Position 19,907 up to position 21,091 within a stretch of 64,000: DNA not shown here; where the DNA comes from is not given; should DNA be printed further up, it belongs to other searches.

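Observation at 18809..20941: Unusual gene fusion: RmlD-like sugar reductase fused to a PseC-type aminotransferase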

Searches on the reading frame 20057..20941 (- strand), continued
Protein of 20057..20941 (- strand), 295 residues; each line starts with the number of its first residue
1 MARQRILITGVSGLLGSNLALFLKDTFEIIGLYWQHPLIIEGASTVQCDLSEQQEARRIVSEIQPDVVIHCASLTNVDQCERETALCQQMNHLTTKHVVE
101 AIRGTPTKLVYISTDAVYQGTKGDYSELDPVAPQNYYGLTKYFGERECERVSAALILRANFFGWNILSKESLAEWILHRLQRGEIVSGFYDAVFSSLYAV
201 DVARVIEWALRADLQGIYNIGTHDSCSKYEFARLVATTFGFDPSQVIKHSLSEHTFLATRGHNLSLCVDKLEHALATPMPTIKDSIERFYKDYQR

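Call 42: search_protein_families(library=pfam, proteins=[L082:7144-8940:+, L082:10888-11949:+, L082:11946-12470:+, L082:12472-13134:+, L082:13131-14006:+, L082:14003-14770:+, L082:14760-16049:+, L082:16053-16868:+, L082:16878-18485:+, L082:18470-19225:+], max_evalue=0.00001)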
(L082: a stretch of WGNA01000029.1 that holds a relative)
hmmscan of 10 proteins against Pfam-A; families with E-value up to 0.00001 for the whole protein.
L082:7144-8940:+ (598 aa): 3 families
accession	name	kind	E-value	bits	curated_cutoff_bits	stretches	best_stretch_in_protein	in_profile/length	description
PF00005.33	ABC_tran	-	3.8e-35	121.9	25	1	380-531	1-137/137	ABC transporter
PF02463.25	SMC_N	-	6.6e-10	39.2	40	1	390-574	24-211/220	RecF/RecN/SMC N terminal domain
PF13304.12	AAA_21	-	1.3e-07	32.4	27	0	503-558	238-296/304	AAA domain, putative AbiEii toxin, Type IV TA system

L082:10888-11949:+ (353 aa): 2 families
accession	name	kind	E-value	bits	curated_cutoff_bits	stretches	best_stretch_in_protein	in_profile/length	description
PF03102.20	NeuB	-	5.3e-70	236.1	22.1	1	35-279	1-241/241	NeuB family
PF08666.17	SAF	-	1.8e-06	28.9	21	1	294-352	2-62/63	SAF domain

L082:11946-12470:+ (174 aa): 2 families
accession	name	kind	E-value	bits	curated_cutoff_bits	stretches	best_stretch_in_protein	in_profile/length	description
PF13302.13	Acetyltransf_3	-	1.6e-16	61.7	25.4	1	9-146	4-138/138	Acetyltransferase (GNAT) domain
PF13420.13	Acetyltransf_4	-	1.3e-14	55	24.3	1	9-165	1-154/155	Acetyltransferase (GNAT) domain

L082:12472-13134:+ (220 aa): 4 families
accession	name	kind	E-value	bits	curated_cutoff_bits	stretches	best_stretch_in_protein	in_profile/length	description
PF08241.18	Methyltransf_11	-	1.7e-15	57.9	21.2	1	49-143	1-95/95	Methyltransferase domain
PF13649.12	Methyltransf_25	-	1e-13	52.2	27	1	49-139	2-97/97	Methyltransferase domain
PF13847.12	Methyltransf_31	-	7.2e-08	32.7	27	1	45-147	4-113/145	Methyltransferase domain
PF08242.18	Methyltransf_12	-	1.7e-07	32.3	30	1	49-141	1-98/98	Methyltransferase domain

L082:13131-14006:+ (291 aa): 1 family
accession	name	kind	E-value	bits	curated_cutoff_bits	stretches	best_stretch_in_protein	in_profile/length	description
PF00248.27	Aldo_ket_red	-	3.9e-33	115.2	24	1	6-276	1-289/291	Aldo/keto reductase family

L082:14003-14770:+ (255 aa): 1 family
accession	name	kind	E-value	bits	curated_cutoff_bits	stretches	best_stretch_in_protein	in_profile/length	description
PF02348.25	CTP_transf_3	-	1.3e-29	104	22.6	1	8-172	5-168/217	Cytidylyltransferase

L082:14760-16049:+ (429 aa): 1 family
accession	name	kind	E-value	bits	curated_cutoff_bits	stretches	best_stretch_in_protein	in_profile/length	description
PF00202.27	Aminotran_3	-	4e-55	187.6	30.5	1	39-373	10-369/403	Aminotransferase class-III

L082:16053-16868:+ (271 aa): 1 family
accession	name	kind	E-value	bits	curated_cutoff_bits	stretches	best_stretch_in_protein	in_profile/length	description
PF05050.19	Methyltransf_21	-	2.8e-09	37.8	22.7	1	103-240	21-165/173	Methyltransferase FkbM domain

L082:16878-18485:+ (535 aa): 0 families

L082:18470-19225:+ (251 aa): 7 families
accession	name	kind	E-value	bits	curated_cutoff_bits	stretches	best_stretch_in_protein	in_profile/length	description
PF13649.12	Methyltransf_25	-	9.4e-14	52.3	27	1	63-153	2-97/97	Methyltransferase domain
PF13847.12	Methyltransf_31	-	1.8e-13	50.8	27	1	57-161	2-113/145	Methyltransferase domain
PF13489.12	Methyltransf_23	-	1.9e-13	50.9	27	1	43-161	7-120/164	Methyltransferase domain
PF08241.18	Methyltransf_11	-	4e-13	50.2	21.2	1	63-157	1-95/95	Methyltransferase domain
PF08242.18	Methyltransf_12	-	2.2e-12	48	30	1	63-155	1-98/98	Methyltransferase domain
PF05401.17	NodS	-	5.8e-08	33.3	24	1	55-156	40-143/201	Nodulation protein S (NodS)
PF02353.26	CMAS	-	3.9e-06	26.8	27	1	58-164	62-171/273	Mycolic acid cyclopropane synthetase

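Call 49: search_solved_structures(query=A1, max_evalue=1)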
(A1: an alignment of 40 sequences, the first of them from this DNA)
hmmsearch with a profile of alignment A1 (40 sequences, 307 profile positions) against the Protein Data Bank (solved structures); distinct sequences matched with E-value up to 1: 238 (the best 60 are shown).
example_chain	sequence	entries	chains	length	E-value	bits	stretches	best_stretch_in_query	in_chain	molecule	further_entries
2ggs_A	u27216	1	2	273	2.8e-59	203.9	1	3-278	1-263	273aa long hypothetical dTDP-4-dehydrorhamnose reductase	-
3sc6_A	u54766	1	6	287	2.5e-57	197.5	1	2-291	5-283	dTDP-4-dehydrorhamnose reductase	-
2ydx_A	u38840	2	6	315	1.6e-54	188.2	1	2-278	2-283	METHIONINE ADENOSYLTRANSFERASE 2 SUBUNIT BETA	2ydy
4ndn_E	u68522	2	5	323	2.5e-54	187.6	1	3-278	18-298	Methionine adenosyltransferase 2 subunit beta | Isoform 2 of Methionine adenosyltransferase 2 subunit beta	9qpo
4ktt_E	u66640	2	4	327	2.6e-54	187.6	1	3-278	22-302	Methionine adenosyltransferase 2 subunit beta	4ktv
30gd_E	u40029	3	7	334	2.8e-54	187.5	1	3-278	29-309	Isoform 1 of Methionine adenosyltransferase 2 subunit beta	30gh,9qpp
1vl0_A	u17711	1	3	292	4.6e-53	183.5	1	2-289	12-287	DTDP-4-dehydrorhamnose reductase, rfbD ortholog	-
8g22_A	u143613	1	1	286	2.4e-45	158.1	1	3-291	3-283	dTDP-4-dehydrorhamnose reductase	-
5u9c_A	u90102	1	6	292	3.2e-44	154.4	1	2-261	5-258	dTDP-4-dehydrorhamnose Reductase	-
4wpg_A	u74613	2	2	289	1.7e-43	152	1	4-291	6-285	dTDP-4-dehydrorhamnose reductase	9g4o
9gpi_D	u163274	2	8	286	8.1e-42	146.5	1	2-290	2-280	dTDP-4-dehydrorhamnose reductase, putative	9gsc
1kbz_A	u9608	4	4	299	1.8e-40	142.1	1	44-291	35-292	dTDP-glucose oxidoreductase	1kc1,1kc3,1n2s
8ctr_A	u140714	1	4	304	8.2e-39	136.7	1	2-289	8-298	dTDP-4-dehydrorhamnose reductase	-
6vlo_A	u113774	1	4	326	3.4e-23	85.4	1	2-242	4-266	Putative dTDP-D-glucose 4,6-dehydratase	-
6bi4_A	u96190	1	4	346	5.3e-22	81.4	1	3-248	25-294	dTDP-glucose 4,6-dehydratase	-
6bwl_A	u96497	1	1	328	9.2e-18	67.5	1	3-150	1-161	Pal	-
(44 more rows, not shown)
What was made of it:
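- RmlD-clade membership: the subfamily profile scores 184-204 bits to RmlD and MAT2B structures, against at most 85 bits to other SDRs (call 49). MAT2B structures score almost as well as RmlD against the subfamily profile (188 vs 198-204 bits; call 49).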
